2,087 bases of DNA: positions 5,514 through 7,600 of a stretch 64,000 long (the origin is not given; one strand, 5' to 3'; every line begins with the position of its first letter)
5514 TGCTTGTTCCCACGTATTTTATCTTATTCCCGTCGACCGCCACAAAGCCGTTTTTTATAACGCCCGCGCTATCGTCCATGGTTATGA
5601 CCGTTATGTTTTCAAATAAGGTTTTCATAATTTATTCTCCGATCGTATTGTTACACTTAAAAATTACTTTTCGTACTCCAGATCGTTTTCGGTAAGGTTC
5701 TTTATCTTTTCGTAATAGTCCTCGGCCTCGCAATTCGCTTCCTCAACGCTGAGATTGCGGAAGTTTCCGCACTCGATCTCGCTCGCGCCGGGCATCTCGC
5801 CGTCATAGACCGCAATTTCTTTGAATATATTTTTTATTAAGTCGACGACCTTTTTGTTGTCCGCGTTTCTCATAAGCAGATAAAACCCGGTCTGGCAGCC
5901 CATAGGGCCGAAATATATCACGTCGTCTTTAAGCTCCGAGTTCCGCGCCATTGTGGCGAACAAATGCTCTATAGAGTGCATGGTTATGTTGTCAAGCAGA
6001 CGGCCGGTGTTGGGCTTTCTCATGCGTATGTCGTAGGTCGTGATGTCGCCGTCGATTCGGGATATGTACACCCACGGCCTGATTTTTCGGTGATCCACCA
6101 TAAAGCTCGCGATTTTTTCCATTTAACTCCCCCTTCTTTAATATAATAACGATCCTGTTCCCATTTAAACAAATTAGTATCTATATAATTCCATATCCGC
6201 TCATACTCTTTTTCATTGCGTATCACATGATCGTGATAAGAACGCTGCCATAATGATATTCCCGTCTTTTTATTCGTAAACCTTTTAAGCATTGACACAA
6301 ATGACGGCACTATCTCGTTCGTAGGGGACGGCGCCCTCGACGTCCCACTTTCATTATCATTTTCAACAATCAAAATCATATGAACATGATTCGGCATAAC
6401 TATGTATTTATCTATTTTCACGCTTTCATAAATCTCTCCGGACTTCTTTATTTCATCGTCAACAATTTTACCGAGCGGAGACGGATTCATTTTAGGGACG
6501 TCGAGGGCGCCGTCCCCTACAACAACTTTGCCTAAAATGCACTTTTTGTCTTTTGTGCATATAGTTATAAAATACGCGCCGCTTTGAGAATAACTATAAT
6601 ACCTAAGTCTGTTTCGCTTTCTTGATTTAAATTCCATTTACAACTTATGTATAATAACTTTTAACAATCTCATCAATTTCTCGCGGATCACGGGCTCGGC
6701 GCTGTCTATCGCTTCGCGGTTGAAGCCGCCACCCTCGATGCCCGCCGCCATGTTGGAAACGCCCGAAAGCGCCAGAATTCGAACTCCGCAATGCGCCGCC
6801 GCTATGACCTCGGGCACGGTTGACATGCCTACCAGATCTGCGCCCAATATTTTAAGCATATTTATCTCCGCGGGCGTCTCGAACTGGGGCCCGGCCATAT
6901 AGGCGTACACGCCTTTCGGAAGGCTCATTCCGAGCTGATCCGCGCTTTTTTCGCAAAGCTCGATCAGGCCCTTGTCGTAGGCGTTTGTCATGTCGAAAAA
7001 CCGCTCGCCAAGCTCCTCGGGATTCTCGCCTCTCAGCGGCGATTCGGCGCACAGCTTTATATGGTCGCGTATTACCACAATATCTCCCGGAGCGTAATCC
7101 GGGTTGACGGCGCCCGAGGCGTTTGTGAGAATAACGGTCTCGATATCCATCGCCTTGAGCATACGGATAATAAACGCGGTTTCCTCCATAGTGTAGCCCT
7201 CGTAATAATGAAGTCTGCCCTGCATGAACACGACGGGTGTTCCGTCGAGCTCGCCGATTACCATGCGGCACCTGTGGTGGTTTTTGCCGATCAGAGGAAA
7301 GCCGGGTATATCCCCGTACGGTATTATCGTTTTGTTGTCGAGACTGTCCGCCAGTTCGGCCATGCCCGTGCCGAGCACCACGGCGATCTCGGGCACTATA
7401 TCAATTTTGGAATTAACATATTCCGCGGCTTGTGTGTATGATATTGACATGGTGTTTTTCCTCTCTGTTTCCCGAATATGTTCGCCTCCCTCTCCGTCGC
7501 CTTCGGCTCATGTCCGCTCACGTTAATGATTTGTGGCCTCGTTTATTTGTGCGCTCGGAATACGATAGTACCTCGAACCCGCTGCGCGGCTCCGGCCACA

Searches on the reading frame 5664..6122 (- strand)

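Call 33: search_protein_families(library=pfam, proteins=[window:5664-6122:-], max_evalue=0.001)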
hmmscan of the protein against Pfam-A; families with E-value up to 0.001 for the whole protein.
window:5664-6122:- (152 aa): 1 family
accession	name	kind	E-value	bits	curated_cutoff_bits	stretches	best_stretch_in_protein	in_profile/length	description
PF02664.20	LuxS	-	6.5e-48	162.8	27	1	3-142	1-150/154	S-Ribosylhomocysteinase (LuxS)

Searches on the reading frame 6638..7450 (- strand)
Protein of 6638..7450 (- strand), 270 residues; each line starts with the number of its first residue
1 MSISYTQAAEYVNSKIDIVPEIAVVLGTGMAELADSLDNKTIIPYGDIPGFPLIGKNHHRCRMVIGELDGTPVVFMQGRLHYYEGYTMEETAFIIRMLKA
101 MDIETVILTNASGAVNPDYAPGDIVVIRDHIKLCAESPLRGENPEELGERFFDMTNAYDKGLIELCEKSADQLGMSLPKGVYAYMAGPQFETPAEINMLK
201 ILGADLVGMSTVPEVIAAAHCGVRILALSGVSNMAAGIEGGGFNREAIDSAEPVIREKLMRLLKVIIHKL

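Call 8: search_protein_families(library=pfam, proteins=[window:6638-7450:-], max_evalue=0.01)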
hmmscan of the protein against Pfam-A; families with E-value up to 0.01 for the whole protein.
window:6638-7450:- (270 aa): 1 family
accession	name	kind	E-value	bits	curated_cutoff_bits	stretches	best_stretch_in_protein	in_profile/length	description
PF01048.26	PNP_UDP_1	-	2.7e-53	181.2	25.1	1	21-267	1-232/233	Phosphorylase superfamily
